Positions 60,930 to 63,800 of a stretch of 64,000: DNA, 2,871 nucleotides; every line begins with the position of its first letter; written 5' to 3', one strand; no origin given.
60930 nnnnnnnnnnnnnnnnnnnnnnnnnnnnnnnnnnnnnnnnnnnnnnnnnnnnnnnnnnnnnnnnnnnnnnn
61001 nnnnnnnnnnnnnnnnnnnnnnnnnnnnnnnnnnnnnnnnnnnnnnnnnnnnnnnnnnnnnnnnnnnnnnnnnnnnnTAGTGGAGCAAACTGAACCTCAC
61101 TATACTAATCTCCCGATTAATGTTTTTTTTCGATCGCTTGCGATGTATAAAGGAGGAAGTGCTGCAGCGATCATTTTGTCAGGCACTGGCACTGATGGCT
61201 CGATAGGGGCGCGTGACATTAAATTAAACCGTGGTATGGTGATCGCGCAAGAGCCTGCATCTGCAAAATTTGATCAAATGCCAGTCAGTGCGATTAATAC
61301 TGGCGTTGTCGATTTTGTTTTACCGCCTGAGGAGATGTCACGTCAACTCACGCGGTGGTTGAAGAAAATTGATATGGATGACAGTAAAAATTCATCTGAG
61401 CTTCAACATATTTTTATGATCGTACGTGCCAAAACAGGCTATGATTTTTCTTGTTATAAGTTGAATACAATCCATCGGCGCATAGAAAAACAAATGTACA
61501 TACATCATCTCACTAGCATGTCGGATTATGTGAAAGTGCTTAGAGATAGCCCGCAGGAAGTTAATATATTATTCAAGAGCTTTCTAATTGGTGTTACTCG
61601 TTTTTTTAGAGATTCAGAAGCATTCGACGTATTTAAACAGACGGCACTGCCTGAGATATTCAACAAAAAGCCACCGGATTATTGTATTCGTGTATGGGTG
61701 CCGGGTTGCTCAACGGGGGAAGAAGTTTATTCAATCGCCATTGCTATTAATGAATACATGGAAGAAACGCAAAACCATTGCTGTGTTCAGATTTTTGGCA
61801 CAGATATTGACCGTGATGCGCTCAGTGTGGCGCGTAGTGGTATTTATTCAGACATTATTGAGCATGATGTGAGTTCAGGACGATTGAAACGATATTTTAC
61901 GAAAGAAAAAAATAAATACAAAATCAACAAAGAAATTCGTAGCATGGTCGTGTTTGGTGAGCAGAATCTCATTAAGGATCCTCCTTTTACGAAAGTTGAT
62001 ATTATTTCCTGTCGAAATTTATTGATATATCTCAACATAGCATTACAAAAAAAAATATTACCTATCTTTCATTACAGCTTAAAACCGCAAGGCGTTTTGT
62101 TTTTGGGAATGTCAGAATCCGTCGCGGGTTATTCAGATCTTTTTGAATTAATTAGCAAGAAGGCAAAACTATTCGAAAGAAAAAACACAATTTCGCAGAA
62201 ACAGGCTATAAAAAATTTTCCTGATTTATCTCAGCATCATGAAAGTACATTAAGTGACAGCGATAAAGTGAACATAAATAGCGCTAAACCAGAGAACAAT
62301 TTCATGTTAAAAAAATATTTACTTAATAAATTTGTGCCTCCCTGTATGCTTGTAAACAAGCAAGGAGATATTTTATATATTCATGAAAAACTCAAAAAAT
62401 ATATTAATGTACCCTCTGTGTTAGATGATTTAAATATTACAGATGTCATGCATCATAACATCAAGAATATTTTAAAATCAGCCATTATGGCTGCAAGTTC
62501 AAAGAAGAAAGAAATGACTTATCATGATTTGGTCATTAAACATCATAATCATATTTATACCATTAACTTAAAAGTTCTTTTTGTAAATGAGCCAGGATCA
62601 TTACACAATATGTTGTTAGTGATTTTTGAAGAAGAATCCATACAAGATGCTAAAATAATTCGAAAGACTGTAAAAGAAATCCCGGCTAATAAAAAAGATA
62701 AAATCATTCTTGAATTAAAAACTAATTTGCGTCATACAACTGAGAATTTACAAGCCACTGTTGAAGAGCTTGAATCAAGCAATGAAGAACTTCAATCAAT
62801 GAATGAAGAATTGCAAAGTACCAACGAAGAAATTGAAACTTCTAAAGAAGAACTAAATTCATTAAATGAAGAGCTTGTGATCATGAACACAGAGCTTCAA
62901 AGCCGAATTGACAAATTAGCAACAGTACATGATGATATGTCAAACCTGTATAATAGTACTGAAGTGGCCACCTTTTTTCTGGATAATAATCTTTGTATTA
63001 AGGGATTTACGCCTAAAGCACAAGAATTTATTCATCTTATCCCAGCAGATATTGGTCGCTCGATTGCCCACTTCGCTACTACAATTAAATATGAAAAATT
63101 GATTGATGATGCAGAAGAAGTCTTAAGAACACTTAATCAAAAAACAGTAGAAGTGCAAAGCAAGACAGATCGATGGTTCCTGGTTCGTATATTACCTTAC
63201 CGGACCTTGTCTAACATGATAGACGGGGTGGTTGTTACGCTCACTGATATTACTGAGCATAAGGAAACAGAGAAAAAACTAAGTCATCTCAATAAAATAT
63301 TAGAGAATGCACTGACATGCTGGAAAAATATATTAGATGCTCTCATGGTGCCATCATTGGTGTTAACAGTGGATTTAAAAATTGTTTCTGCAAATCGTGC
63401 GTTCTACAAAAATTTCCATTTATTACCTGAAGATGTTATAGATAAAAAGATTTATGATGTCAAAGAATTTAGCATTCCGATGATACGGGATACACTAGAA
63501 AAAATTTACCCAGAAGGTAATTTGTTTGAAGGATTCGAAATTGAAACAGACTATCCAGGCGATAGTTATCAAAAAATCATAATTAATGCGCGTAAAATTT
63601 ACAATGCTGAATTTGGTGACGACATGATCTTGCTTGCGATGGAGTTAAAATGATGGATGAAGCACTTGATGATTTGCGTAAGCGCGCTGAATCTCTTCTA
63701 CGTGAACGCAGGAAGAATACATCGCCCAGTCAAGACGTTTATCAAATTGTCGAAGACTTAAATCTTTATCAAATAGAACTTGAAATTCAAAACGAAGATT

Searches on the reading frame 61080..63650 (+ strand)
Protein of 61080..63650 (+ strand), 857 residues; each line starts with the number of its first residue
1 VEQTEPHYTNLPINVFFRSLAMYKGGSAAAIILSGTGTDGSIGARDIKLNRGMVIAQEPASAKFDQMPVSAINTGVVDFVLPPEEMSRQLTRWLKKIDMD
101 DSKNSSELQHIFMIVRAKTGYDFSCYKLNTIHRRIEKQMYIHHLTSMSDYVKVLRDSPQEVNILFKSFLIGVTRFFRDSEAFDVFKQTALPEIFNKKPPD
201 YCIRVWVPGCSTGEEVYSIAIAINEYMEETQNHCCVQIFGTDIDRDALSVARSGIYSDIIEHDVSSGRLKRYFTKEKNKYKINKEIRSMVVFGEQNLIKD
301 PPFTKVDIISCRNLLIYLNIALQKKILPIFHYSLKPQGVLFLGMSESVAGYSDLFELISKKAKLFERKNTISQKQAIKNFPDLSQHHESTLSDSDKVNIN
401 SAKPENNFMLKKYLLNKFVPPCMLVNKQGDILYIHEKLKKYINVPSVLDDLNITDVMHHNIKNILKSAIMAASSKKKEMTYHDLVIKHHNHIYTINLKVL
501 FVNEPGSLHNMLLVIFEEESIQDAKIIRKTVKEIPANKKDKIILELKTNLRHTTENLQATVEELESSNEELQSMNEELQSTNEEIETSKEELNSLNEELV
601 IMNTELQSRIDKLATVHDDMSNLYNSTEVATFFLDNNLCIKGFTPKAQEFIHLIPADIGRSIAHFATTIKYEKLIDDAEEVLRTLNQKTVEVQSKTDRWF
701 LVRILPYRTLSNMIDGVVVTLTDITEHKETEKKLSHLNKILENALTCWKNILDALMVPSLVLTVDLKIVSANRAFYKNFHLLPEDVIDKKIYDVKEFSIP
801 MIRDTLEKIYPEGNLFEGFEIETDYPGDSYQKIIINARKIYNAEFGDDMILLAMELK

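Call 84: search_protein_families(library=pfam, proteins=[window:61080-63650:+])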
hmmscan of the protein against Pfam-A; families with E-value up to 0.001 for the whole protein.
window:61080-63650:+ (857 aa): 9 families
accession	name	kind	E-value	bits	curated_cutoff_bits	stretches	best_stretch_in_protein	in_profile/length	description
PF01739.24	CheR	-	7.6e-53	179.3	27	1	172-361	2-192/195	CheR methyltransferase, SAM binding domain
PF13596.12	PAS_10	-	6.7e-30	104.3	22.1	1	620-725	1-106/106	PAS domain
PF01339.22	CheB_methylest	-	1.1e-23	84.3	24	1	7-90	90-174/174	CheB methylesterase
PF00989.32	PAS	-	2e-12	47.6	22.6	1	749-843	4-99/113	PAS fold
PF03705.20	CheR_N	-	2.5e-12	46.7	27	1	107-158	2-53/53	CheR methyltransferase, all-alpha domain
PF08448.16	PAS_4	-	1.3e-08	35.5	23.1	1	657-728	34-109/110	PAS fold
PF13426.13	PAS_9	-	5.7e-07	30.2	27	0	761-843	6-87/103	PAS domain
PF06818.20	Fez1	-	0.0001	23.3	34.4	1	537-622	27-112/199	Fez1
PF04108.17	ATG17_like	-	0.0003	20.8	43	0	543-746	114-243/355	Autophagy protein ATG17-like domain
